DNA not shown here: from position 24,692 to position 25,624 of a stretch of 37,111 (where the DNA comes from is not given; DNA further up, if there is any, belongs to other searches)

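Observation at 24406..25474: SCP2 lipid-carrier protein and ICMT/PEMT-type membrane methyltransferase inserted as a divergent pair inside the photosynthesis gene cluster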

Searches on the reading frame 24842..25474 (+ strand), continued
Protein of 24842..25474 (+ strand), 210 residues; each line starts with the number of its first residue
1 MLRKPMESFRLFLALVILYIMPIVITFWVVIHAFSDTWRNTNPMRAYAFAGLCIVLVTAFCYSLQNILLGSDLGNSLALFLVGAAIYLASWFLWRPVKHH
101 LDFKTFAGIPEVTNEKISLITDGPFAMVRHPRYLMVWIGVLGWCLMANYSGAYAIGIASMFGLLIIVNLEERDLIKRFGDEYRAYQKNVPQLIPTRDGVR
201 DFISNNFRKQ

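Call 40: find_encoding_contigs(protein=P0132, flank=10000, max_places=2)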
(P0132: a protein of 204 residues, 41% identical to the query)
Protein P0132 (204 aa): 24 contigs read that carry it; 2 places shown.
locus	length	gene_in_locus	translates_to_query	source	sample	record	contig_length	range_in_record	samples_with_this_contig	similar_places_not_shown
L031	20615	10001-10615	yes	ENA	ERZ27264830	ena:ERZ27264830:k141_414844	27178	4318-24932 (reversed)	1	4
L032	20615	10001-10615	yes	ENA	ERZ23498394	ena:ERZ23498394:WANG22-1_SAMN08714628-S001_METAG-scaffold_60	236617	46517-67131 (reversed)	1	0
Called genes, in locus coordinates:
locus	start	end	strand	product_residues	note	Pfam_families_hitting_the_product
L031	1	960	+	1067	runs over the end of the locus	?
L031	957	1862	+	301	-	PF00142:Fer4_NifH, PF01656:CbiA, PF02374:ArsA_ATPase, PF13614:AAA_31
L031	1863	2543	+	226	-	PF03602:Cons_hypoth95, PF05175:MTS, PF13489:Methyltransf_23, PF13847:Methyltransf_31, PF08241:Methyltransf_11, PF08242:Methyltransf_12, PF13649:Methyltransf_25, PF07109:Mg-por_mtran_C, +2 more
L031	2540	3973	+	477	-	PF03209:PUCC, PF07690:MFS_1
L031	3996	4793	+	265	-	PF03967:PRCH, PF05239:PRC (faint)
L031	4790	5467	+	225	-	PF03703:bPH_2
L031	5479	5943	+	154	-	PF27124:PuhC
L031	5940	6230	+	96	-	-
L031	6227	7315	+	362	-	PF02915:Rubrerythrin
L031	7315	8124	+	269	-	PF12291:DUF3623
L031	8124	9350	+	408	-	PF00155:Aminotran_1_2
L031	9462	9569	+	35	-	-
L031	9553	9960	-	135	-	PF14864:Alkyl_sulf_C, PF02036:SCP2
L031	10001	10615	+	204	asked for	PF04191:PEMT, PF04140:ICMT (weak)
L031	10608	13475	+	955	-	PF00111:Fer2 (weak), PF01799:Fer2_2, PF01315:Ald_Xan_dh_C, PF02738:MoCoBD_1, PF20256:MoCoBD_2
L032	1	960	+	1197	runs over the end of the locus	PF11965:DUF3479, PF02514:CobN-Mg_chel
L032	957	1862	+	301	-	PF00142:Fer4_NifH, PF01656:CbiA, PF02374:ArsA_ATPase, PF13614:AAA_31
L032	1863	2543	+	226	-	PF03602:Cons_hypoth95, PF05175:MTS, PF13489:Methyltransf_23, PF13847:Methyltransf_31, PF08241:Methyltransf_11, PF08242:Methyltransf_12, PF13649:Methyltransf_25, PF07109:Mg-por_mtran_C, +2 more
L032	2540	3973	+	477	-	PF03209:PUCC, PF07690:MFS_1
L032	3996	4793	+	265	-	PF03967:PRCH, PF05239:PRC (faint)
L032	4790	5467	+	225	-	PF03703:bPH_2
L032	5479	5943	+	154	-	PF27124:PuhC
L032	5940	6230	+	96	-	-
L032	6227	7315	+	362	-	PF02915:Rubrerythrin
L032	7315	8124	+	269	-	PF12291:DUF3623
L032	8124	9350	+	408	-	PF00155:Aminotran_1_2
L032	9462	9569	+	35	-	-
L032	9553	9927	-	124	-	PF14864:Alkyl_sulf_C, PF02036:SCP2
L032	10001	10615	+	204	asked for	PF04191:PEMT, PF04140:ICMT (weak)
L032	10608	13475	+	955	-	PF00111:Fer2 (weak), PF01799:Fer2_2, PF01315:Ald_Xan_dh_C, PF02738:MoCoBD_1, PF20256:MoCoBD_2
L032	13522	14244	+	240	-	PF00941:FAD_binding_5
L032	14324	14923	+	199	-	PF02572:CobA_CobO_BtuR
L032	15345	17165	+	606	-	PF07715:Plug, PF00593:TonB_dep_Rec_b-barrel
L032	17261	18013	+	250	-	PF01497:Peripla_BP_2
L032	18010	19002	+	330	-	PF01032:FecCD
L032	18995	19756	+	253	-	PF00005:ABC_tran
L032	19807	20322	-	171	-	PF11695:DUF3291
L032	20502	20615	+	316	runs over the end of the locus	PF00135:COesterase, PF20434:BD-FAE, PF07859:Abhydrolase_3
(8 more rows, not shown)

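Call 41: find_encoding_contigs(protein=P0143, flank=10000, max_places=2)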
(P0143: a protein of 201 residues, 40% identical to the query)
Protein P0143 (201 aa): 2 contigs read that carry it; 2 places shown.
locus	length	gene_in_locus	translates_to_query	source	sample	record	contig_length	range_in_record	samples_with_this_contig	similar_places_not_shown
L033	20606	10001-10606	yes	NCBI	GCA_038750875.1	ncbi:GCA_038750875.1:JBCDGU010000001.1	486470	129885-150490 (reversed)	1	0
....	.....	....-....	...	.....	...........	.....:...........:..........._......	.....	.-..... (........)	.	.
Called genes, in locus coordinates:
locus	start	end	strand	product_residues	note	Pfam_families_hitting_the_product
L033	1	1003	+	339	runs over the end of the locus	PF12412:DUF3667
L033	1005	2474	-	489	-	PF00875:DNA_photolyase, PF03441:FAD_binding_7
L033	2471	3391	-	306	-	PF01541:GIY-YIG, PF27096:UvrC_M, PF27115:Cho_C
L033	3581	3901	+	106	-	PF20090:DUF6482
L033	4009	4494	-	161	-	PF13650:Asp_protease_2, PF13975:gag-asp_proteas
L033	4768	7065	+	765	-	PF01553:Acyltransferase, PF19277:GPAT_C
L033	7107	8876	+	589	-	PF03007:WS_DGAT_cat, PF06974:WS_DGAT_C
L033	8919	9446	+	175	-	-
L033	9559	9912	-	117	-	PF14864:Alkyl_sulf_C (weak), PF02036:SCP2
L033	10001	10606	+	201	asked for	PF04191:PEMT (weak)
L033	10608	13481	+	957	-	PF00111:Fer2 (weak), PF01799:Fer2_2, PF01315:Ald_Xan_dh_C, PF02738:MoCoBD_1, PF20256:MoCoBD_2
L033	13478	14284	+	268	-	PF00941:FAD_binding_5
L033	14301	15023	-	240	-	PF00440:TetR_N, PF08359:TetR_C_4 (weak)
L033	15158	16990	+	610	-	PF07287:AtuA, PF23544:AtuA_ferredoxin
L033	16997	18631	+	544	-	PF01039:Carboxyl_trans, PF03255:ACCA (faint)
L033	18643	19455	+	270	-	PF00378:ECH_1, PF16113:ECH_2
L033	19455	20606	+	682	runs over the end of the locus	PF00289:Biotin_carb_N, PF02222:ATP-grasp, PF02786:CPSase_L_D2, PF07478:Dala_Dala_lig_C, PF02785:Biotin_carb_C, PF00364:Biotin_lipoyl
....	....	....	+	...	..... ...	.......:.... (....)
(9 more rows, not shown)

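Call 43: find_encoding_contigs(protein=P0162, flank=10000, max_places=2)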
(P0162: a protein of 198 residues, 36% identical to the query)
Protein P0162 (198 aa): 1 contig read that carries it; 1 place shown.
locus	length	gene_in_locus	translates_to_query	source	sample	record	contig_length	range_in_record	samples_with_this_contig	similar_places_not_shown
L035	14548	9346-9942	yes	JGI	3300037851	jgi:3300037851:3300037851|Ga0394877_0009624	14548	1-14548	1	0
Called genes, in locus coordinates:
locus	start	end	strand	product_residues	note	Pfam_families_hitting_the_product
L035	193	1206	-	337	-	-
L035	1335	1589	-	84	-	-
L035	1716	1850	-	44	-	-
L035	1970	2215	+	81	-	-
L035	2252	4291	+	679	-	PF01120:Alpha_L_fucos, PF14871:GHL6 (weak), PF13290:CHB_HEX_C_1, PF13287:Fn3_assoc, PF07691:PA14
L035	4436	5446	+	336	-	PF12840:HTH_20, PF01022:HTH_5, PF13489:Methyltransf_23, PF01209:Ubie_methyltran, PF13847:Methyltransf_31, PF08241:Methyltransf_11, PF08242:Methyltransf_12, PF13649:Methyltransf_25, +4 more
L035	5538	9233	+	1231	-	PF02574:S-methyl_trans, PF00809:Pterin_bind, PF02607:B12-binding_2, PF02310:B12-binding, PF02965:Met_synt_B12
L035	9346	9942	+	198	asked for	PF01222:ERG4_ERG24 (weak), PF04140:ICMT (weak), PF04191:PEMT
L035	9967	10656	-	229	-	PF01895:PhoU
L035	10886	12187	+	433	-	-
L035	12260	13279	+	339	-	PF12849:PBP_like_2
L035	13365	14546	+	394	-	?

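Call 44: find_encoding_contigs(protein=P0118, flank=10000, max_places=2)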
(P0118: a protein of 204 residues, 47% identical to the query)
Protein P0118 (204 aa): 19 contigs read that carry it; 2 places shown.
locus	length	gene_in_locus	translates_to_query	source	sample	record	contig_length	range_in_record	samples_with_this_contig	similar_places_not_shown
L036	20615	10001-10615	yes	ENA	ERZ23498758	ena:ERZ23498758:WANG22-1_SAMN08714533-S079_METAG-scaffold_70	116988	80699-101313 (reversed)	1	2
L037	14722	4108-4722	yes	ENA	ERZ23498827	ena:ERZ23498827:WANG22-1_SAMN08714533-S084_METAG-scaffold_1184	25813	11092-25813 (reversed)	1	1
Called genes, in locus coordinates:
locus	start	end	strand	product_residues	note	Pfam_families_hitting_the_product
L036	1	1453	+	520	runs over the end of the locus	PF00245:Alk_phosphatase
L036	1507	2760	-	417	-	PF01244:Peptidase_M19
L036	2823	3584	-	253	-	PF11736:DUF3299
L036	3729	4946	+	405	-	PF02492:cobW, PF07683:CobW_C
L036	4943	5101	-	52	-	-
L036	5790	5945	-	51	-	-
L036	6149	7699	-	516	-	PF00890:FAD_binding_2 (weak), PF01266:DAO (faint), PF01593:Amino_oxidase, PF07992:Pyr_redox_2 (faint), PF13450:NAD_binding_8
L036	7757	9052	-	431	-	PF11902:DUF3422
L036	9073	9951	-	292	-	PF02230:Abhydrolase_2 (faint), PF12146:Hydrolase_4, PF00561:Abhydrolase_1, PF00975:Thioesterase, PF12697:Abhydrolase_6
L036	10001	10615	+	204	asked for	PF04140:ICMT (weak), PF04191:PEMT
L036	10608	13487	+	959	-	PF01799:Fer2_2, PF01315:Ald_Xan_dh_C, PF02738:MoCoBD_1, PF20256:MoCoBD_2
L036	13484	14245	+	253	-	PF00941:FAD_binding_5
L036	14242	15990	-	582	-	PF05762:VWA_CoxE (faint), PF17863:AAA_lid_2, PF26791:AAPxQ (weak), PF00092:VWA, PF13519:VWA_2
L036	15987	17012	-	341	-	PF07728:AAA_5 (faint), PF01078:Mg_chelatase, PF17863:AAA_lid_2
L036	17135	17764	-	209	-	PF00034:Cytochrom_C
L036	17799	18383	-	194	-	PF00293:NUDIX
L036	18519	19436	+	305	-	PF00561:Abhydrolase_1, PF12146:Hydrolase_4, PF03096:Ndr (weak), PF12697:Abhydrolase_6, PF12695:Abhydrolase_5 (faint)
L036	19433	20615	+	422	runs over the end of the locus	PF04422:FrhB_FdhB_N, PF04432:FrhB_FdhB_C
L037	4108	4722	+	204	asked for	PF04140:ICMT (weak), PF04191:PEMT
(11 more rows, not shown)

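Call 45: list_cluster_members(proteins=[P0136, P0132, P0118, P0143, P0140, P0130, P0001, P0060, P0138, P0133])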
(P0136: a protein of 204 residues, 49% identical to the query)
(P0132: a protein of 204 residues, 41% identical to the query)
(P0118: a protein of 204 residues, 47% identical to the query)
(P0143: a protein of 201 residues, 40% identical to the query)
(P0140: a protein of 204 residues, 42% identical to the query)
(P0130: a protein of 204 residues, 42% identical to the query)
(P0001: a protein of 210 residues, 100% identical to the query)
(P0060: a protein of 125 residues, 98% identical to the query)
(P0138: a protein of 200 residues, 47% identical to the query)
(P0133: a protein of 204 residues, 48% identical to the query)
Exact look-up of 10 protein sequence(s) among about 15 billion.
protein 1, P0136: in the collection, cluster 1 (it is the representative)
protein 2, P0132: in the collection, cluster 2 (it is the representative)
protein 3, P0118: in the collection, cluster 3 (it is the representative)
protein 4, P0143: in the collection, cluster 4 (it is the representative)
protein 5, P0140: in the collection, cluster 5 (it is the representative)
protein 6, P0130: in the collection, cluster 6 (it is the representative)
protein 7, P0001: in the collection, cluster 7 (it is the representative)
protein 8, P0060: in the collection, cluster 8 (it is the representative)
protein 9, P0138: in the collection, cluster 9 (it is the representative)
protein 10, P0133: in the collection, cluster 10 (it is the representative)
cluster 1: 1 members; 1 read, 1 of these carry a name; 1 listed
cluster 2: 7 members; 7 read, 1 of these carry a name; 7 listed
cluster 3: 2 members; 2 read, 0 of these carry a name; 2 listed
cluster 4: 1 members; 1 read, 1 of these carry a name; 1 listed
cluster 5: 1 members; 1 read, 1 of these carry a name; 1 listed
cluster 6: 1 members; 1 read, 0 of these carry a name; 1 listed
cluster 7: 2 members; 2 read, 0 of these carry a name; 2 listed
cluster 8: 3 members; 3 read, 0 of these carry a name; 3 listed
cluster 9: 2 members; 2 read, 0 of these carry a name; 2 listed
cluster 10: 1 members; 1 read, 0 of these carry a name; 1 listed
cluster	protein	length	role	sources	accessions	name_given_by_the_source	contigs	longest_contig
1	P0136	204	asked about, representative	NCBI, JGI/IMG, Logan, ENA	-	protein-S-isoprenylcysteine O-methyltransferase Ste14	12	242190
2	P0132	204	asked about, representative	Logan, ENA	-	-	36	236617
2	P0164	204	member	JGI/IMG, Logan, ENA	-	protein-S-isoprenylcysteine O-methyltransferase Ste14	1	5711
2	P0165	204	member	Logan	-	-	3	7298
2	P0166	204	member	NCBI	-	-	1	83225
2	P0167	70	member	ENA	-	-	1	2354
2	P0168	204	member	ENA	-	-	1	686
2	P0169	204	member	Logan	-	-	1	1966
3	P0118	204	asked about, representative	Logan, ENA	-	-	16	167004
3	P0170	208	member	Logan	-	-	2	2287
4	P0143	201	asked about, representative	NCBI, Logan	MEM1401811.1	MAG: isoprenylcysteine carboxylmethyltransferase family protein [Pseudomonadota bacterium]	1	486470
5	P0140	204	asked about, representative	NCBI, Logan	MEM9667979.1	MAG: isoprenylcysteine carboxylmethyltransferase family protein [Pseudomonadota bacterium]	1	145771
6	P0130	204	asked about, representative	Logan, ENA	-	-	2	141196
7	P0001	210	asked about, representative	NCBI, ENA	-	-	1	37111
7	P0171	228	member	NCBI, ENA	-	-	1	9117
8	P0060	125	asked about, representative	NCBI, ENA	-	-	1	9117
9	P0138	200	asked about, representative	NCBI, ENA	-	-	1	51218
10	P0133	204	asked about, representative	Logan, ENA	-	-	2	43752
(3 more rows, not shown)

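Call 46: predict_structure(alignment_id=A4)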
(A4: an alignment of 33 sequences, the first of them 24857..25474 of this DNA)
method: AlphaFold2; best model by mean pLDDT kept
length: 205 residues; sequences in the alignment: 33
mean_pLDDT: 92.0   pTM: 0.84
mean pLDDT of the five models: 92.0, 91.9, 89.1, 88.2, 85.8
residues with pLDDT >= 90: 148; 70-90: 54; 50-70: 1; < 50: 2
segments of 3 or more residues with pLDDT < 50: none
pLDDT, mean of each block of 10 residues (from residue 1): 94 97 96 93 97 98 95 96 90 83 84 85 92 96 97 97 95 94 91 83 60
secondary structure, 60 per line:
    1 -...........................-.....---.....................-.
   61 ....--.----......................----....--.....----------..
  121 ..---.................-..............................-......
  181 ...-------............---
elements in order: H2-28 H30-34 H38-58 H60-64 H72-93 H98-101 H104-108 H119-122 H126-142 H145-173 H175-183 H191-202
